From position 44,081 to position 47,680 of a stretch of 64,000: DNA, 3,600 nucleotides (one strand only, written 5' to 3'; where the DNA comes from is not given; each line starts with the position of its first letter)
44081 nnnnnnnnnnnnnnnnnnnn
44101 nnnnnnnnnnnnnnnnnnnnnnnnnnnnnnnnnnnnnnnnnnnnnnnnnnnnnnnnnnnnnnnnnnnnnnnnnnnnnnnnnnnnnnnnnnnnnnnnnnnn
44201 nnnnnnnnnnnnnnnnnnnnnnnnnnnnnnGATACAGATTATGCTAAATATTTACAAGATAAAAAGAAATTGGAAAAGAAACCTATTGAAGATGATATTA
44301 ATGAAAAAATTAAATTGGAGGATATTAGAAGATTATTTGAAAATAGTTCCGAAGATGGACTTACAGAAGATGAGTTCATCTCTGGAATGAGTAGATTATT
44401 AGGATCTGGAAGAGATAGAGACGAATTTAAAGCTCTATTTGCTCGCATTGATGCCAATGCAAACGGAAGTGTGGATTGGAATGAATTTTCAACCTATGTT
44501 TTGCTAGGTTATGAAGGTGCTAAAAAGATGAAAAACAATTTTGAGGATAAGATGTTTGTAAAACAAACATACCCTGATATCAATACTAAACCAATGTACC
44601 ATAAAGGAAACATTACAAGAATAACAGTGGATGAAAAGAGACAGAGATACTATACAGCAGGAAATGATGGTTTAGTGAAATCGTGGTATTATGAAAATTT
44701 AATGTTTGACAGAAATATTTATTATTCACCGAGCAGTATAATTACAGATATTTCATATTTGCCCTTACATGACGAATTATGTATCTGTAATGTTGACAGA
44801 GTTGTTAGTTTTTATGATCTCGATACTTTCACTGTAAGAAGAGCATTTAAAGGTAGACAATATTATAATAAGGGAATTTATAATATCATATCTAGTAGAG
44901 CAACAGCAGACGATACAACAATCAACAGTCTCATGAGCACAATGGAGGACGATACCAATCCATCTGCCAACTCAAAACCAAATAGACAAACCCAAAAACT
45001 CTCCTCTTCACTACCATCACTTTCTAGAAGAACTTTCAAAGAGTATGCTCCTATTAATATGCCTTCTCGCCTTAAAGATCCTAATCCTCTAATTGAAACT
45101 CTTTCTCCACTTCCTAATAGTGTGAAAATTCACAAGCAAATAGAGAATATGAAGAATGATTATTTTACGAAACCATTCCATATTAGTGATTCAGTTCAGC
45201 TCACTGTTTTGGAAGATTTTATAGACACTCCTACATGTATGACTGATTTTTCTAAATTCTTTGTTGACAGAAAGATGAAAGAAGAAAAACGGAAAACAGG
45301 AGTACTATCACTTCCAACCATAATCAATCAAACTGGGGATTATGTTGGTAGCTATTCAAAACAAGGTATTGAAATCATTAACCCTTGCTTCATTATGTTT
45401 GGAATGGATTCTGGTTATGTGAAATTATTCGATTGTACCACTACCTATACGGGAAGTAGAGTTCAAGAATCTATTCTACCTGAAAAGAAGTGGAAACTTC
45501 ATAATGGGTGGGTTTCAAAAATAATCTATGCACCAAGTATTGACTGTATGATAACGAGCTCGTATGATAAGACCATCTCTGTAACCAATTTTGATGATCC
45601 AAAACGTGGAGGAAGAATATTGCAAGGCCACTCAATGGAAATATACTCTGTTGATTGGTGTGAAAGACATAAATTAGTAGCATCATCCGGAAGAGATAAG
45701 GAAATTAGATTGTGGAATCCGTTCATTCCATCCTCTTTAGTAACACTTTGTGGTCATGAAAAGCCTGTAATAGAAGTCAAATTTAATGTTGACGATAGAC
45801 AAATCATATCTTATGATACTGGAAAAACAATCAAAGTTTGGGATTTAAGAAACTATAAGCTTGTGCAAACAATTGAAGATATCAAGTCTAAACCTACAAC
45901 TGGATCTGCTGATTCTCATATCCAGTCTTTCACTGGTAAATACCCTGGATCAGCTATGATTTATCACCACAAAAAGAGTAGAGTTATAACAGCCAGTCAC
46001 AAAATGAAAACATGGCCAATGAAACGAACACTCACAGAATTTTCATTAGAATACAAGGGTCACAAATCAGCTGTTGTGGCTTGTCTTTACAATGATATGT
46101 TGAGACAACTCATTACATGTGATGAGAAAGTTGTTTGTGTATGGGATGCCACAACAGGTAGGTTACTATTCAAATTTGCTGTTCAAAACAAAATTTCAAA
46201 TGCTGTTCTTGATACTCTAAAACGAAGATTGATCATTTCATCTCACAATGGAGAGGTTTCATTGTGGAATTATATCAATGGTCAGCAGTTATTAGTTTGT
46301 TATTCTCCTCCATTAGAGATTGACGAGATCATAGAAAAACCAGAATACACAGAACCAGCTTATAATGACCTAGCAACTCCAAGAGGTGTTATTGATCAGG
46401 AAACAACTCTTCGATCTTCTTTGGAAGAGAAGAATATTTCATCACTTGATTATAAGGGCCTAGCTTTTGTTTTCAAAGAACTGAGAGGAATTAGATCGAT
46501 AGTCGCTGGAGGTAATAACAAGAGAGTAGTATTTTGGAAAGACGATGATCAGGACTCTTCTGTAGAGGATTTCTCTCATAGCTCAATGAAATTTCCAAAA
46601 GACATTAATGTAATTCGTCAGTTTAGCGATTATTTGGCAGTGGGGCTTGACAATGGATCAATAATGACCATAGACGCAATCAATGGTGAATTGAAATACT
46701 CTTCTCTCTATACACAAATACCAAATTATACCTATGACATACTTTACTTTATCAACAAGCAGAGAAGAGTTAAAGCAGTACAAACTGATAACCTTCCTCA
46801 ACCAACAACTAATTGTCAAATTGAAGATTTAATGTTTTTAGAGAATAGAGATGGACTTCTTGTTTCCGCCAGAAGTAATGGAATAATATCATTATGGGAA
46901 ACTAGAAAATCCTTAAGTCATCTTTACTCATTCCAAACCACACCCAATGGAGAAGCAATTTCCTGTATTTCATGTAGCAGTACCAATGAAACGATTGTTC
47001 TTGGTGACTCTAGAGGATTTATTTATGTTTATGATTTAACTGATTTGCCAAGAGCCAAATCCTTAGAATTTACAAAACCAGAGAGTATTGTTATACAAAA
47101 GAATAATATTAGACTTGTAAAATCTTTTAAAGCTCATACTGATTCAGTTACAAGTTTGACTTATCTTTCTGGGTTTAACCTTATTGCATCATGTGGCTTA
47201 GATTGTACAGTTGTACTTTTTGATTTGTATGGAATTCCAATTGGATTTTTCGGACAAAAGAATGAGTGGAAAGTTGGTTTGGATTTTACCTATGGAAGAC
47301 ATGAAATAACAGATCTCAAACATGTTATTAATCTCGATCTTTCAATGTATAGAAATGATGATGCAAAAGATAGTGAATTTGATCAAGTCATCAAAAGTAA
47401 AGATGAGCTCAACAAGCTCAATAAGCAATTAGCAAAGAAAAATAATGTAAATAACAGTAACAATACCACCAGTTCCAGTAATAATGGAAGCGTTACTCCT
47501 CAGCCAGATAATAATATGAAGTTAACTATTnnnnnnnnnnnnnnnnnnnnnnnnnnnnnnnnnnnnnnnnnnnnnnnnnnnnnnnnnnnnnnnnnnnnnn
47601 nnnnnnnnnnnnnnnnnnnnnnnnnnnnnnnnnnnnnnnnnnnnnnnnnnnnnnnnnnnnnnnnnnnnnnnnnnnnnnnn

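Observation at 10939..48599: Four motile-cilium genes in one 64-kb window, next to housekeeping genes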

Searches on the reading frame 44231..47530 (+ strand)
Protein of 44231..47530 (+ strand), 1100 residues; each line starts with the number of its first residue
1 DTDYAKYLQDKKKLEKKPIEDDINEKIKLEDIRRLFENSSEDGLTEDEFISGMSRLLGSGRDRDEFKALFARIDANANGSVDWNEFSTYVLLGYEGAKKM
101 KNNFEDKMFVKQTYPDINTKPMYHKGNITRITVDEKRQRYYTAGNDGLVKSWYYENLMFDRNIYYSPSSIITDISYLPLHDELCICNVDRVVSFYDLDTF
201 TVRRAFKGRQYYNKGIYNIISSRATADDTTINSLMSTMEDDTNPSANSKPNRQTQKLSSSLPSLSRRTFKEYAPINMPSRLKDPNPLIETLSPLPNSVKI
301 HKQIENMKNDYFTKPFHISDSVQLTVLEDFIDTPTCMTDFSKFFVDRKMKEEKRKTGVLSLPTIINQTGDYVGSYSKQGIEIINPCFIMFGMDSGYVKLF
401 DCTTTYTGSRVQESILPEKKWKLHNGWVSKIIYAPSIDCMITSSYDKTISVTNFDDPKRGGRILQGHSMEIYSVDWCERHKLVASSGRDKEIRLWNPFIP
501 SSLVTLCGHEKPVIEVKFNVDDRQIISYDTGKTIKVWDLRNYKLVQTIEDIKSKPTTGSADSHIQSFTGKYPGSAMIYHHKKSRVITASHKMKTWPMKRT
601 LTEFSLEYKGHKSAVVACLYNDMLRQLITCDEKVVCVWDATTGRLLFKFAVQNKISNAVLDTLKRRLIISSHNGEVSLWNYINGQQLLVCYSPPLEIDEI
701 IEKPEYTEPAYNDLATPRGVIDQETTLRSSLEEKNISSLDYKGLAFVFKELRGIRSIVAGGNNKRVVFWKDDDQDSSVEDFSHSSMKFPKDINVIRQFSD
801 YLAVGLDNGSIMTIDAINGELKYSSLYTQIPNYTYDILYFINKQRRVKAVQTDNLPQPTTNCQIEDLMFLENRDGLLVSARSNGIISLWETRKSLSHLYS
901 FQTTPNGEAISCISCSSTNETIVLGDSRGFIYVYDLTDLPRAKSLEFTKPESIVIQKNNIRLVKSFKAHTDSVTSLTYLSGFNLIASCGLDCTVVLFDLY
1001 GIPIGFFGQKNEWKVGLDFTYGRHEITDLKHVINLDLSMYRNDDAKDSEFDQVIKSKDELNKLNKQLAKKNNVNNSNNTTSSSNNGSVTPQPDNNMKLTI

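Call 103: predict_structure(alignment_id=A2)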
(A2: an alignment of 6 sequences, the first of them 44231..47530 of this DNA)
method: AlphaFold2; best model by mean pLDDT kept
length: 1100 residues; sequences in the alignment: 6
mean_pLDDT: 58.7   pTM: 0.41
mean pLDDT of the five models: 58.7, 57.0, 56.1, 55.9, 47.8
residues with pLDDT >= 90: 73; 70-90: 404; 50-70: 173; < 50: 450
segments of 3 or more residues with pLDDT < 50: 1-27, 73-121, 211-323, 357-382, 406-412, 551-572, 598-608, 695-737, 773-783, 828-860, 943-951, 1010-1100
pLDDT, mean of each block of 10 residues (from residue 1): 42 42 48 60 65 66 60 43 40 35 32 29 66 81 78 60 63 85 83 77 69 28 25 25 29 25 26 28 29 33 32 31 59 86 72 51 31 30 71 90 55 67 90 83 92 68 83 85 88 80 80 87 81 78 68 35 27 68 68 57 39 86 84 85 74 85 80 81 75 49 30 25 27 39 68 70 78 39 63 82 85 79 65 36 27 35 83 80 85 79 76 88 89 83 41 63 78 89 84 80 62 39 24 23 26 34 35 26 23 26
secondary structure, 60 per line:
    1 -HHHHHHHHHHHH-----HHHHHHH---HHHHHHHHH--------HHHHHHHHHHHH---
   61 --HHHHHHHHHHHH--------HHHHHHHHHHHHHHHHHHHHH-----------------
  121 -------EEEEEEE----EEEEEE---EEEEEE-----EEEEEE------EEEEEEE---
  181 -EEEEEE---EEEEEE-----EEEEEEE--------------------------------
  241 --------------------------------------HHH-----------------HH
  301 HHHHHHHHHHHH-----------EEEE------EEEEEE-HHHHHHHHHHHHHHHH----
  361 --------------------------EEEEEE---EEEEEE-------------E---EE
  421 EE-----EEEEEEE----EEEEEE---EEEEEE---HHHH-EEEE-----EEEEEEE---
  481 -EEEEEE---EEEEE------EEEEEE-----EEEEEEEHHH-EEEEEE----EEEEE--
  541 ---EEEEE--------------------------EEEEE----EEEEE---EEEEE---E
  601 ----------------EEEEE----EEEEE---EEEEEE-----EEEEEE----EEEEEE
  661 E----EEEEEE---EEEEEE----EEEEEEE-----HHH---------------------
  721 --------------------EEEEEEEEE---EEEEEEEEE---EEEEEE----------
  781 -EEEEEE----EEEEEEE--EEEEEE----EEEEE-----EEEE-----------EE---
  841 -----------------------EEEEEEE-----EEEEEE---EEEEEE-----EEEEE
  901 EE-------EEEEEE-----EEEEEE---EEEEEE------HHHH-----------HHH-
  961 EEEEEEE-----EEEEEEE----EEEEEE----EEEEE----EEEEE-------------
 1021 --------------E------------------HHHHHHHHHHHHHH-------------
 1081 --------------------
elements in order (helices of 4 or more, strands of 3 or more residues): H2-13 H19-25 H29-37 H46-57 H63-74 H83-103 E128-134 E139-144 E148-153 E159-164 E171-177 E182-187 E191-196 E202-208 H299-312 E324-327 E334-339 H341-356 E387-392 E396-401 E419-422 E428-434 E439-444 E448-453 H457-460 E462-465 E471-477 E482-487 E491-495 E502-507 E513-519 E524-529 E534-538 E544-548 E575-579 E584-588 E592-596 E617-621 E626-630 E634-639 E645-650 E655-661 E666-671 E675-680 E685-691 E741-749 E753-761 E765-770 E782-787 E792-798 E801-806 E811-815 E821-824 E864-870 E876-881 E885-890 E896-902 E910-915 E921-926 E930-935 H942-945 E961-967 E973-979 E984-989 E994-998 E1003-1007 H1054-1067

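Call 105: fold_search(model_id=the predicted structure, library=pdb)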
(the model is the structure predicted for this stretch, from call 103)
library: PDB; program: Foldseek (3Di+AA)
matches with E <= 10: 1993; with E <= 0.001: 1920
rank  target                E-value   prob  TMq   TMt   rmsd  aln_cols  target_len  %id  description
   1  9fqr_No               3.3e-34  1.00  0.28  0.36  25.1      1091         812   15  96-nm repeat of axonemal doublet microtubules from bovine sperm (released 2025-03-26)
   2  8tid_Z                1.6e-33  1.00  0.25  0.32  24.5      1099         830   16  Combined linker domain of N-DRC and associated proteins Tetrahymena (released 2023-09-27)
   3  2ymu_A                2.2e-28  1.00  0.23  0.43  18.4       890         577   14  Structure of a highly repetitive propeller structure (released 2012-10-17)
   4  9n73_LQ               2.8e-26  1.00  0.24  0.32  20.5       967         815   10  SSU processome maturation and disassembly, State G (released 2025-10-29)
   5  7mq8_LQ               5.3e-26  1.00  0.24  0.32  20.0       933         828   10  Cryo-EM structure of the human SSU processome, state pre-A1 (released 2021-09-22)
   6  7mqa_LQ               5.5e-26  1.00  0.24  0.32  19.9       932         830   10  Cryo-EM structure of the human SSU processome, state post-A1 (released 2021-09-22)
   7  9n6z_LQ               9.8e-26  1.00  0.24  0.32  20.2       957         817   10  SSU processome maturation and disassembly, State D (released 2025-11-05)
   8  6zqf_UL               9.2e-25  1.00  0.24  0.34  20.2       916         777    9  Cryo-EM structure of the 90S pre-ribosome from Saccharomyces cerevisiae, state Dis-B (Poly-Ala) (released 2020-09-23)
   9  5wlc_LQ               9.7e-25  1.00  0.24  0.31  20.2       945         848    9  The complete structure of the small subunit processome (released 2017-09-27)
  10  9g33_UL               1.4e-24  1.00  0.23  0.30  16.7       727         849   12  Stalled 90S - Utp23-Krr1-deltaC3 (released 2025-06-18)
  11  6zqe_UL               2.2e-24  1.00  0.24  0.34  20.4       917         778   10  Cryo-EM structure of the 90S pre-ribosome from Saccharomyces cerevisiae, state Dis-A (Poly-Ala) (released 2020-09-23)
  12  6zqd_UL               3.2e-24  1.00  0.24  0.34  20.1       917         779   10  Cryo-EM structure of the 90S pre-ribosome from Saccharomyces cerevisiae, state Post-A1 (released 2020-09-23)
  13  9n74_LQ               4.9e-24  1.00  0.24  0.32  20.3       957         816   10  SSU processome maturation and disassembly, State H (released 2025-10-29)
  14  7mqa_LR               8.6e-24  1.00  0.23  0.31  19.4       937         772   11  Cryo-EM structure of the human SSU processome, state post-A1 (released 2021-09-22)
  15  9n6v_LQ               1.0e-23  1.00  0.23  0.30  20.2       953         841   10  SSU processome maturation and disassembly, State A (released 2025-11-05)
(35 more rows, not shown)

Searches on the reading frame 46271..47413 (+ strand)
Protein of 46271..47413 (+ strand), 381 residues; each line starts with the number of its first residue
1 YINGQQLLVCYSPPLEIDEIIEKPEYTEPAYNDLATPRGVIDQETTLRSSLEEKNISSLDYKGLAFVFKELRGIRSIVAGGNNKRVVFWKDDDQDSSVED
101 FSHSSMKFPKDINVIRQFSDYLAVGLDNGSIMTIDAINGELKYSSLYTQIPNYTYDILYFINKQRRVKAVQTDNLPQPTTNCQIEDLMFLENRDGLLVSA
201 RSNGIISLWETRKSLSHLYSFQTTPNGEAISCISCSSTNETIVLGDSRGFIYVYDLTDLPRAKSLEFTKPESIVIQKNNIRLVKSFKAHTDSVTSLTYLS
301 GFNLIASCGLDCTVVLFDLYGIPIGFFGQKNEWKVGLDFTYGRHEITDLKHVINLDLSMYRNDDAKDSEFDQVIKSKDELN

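Call 13: search_solved_structures(query=window:46271-47413:+, max_evalue=1)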
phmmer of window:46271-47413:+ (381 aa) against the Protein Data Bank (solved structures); distinct sequences matched with E-value up to 1: 48.
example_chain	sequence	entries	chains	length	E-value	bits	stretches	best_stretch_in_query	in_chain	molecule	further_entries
7y5k_B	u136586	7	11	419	3.2e-06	29.6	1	224-337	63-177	Chromatin assembly factor 1 subunit B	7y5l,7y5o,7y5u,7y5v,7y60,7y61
8iqf_B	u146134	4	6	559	5.7e-06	28.8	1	224-337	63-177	Chromatin assembly factor 1 subunit B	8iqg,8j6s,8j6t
7bie_A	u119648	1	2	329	9.1e-06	28.1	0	272-321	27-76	nvWRAP-T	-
9fqr_No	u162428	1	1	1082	3.9e-05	26.1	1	221-313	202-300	WD repeat domain 64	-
7bid_A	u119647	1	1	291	6.4e-05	25.4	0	272-321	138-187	v31WRAP-T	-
7big_A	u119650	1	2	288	6.9e-05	25.2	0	272-321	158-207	v13WRAP-T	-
7bif_A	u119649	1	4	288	7.2e-05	25.2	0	272-321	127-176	v22WRAP-T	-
8fdt_B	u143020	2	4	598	0.00029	23.2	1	284-322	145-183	Platelet-activating factor acetylhydrolase IB subunit beta | Platelet-activating factor acetylhydrolase IB subunit beta,Platelet-activating factor acet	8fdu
7mt1_A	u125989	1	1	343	0.00096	21.5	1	284-322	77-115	Platelet-activating factor acetylhydrolase IB subunit beta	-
1vyh_C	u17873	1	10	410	0.0019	20.5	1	284-322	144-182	PLATELET-ACTIVATING FACTOR ACETYLHYDROLASE IB ALPHA SUBUNIT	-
5fvm_C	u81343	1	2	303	0.0019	20.5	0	191-311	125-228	TARGET OF RAPAMYCIN COMPLEX SUBUNIT LST8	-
8pqw_B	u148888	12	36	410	0.002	20.5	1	284-322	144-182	Platelet-activating factor acetylhydrolase IB subunit beta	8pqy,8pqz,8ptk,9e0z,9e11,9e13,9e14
8dyu_B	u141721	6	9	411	0.002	20.5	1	284-322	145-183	Platelet-activating factor acetylhydrolase IB subunit beta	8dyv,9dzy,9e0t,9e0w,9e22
9ynu_D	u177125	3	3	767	0.0034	19.7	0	167-270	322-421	Transcription initiation factor TFIID subunit 5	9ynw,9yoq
9d2f_Z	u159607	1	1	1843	0.0079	18.5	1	236-328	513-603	Cilia- and flagella-associated protein 44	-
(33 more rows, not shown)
